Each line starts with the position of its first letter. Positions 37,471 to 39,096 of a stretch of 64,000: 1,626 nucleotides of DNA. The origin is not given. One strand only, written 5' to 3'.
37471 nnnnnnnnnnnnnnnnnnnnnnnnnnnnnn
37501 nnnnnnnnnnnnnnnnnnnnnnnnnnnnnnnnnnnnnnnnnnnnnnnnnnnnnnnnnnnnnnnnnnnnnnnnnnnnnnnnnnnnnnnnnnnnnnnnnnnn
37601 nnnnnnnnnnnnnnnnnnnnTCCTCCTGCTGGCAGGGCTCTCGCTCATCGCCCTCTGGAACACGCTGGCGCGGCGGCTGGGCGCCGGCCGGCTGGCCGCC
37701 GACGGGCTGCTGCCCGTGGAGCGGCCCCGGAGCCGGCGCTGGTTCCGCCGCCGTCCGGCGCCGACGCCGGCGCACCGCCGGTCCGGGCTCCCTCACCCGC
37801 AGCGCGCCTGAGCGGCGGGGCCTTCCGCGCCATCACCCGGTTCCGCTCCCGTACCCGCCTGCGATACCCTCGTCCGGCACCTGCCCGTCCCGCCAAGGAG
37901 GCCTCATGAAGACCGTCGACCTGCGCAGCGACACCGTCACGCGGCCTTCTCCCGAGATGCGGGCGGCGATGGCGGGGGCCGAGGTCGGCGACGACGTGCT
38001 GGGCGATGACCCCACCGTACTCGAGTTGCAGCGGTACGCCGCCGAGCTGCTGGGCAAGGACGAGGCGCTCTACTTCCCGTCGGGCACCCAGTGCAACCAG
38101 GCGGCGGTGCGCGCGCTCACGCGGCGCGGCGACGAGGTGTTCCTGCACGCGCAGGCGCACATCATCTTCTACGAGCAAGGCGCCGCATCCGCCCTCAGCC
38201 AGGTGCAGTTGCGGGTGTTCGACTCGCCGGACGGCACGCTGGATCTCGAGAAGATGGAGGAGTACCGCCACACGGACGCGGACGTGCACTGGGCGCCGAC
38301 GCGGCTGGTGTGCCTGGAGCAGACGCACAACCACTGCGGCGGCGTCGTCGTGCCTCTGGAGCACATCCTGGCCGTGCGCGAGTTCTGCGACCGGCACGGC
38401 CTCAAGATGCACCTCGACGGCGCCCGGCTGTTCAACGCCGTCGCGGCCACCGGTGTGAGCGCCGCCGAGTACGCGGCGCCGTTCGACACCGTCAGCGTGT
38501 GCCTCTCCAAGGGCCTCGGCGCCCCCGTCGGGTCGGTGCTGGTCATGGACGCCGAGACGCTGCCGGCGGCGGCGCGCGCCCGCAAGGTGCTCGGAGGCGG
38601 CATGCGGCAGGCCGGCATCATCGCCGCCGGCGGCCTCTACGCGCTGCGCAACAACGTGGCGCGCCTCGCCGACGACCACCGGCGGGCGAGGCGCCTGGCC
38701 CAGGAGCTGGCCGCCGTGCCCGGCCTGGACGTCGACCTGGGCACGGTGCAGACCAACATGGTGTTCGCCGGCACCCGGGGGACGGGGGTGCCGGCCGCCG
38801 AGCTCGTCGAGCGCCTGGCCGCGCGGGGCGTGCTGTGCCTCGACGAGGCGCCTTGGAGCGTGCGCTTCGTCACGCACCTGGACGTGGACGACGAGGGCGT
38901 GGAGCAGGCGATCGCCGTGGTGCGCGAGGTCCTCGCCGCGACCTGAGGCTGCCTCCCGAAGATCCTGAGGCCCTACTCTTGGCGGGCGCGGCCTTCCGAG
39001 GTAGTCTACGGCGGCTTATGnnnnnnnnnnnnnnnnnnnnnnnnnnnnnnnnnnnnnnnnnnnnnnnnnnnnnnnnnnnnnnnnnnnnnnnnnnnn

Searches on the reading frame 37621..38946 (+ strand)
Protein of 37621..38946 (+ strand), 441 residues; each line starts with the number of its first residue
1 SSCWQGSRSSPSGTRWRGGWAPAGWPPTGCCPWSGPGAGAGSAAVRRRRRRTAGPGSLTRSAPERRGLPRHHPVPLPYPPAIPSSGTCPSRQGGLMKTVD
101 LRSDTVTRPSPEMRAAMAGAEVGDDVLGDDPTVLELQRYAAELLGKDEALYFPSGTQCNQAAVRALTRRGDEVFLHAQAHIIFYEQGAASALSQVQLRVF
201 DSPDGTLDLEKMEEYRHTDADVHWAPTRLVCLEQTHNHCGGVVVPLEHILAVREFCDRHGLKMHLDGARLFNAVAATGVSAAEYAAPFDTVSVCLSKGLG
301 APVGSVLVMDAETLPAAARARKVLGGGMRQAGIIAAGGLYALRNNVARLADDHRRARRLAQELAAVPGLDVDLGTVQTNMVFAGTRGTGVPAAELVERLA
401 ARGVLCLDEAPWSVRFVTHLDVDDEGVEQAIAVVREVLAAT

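Call 57: search_protein_families(library=pfam, proteins=[window:37621-38946:+], max_evalue=0.00001)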
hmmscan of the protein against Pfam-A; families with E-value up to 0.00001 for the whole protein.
window:37621-38946:+ (441 aa): 2 families
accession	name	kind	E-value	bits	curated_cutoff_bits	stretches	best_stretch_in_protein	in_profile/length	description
PF01212.27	Beta_elim_lyase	-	2.2e-103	346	27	1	100-382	1-284/288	Beta-eliminating lyase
PF00155.27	Aminotran_1_2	-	1.6e-12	47.8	19.7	1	111-431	20-358/361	Aminotransferase class I and II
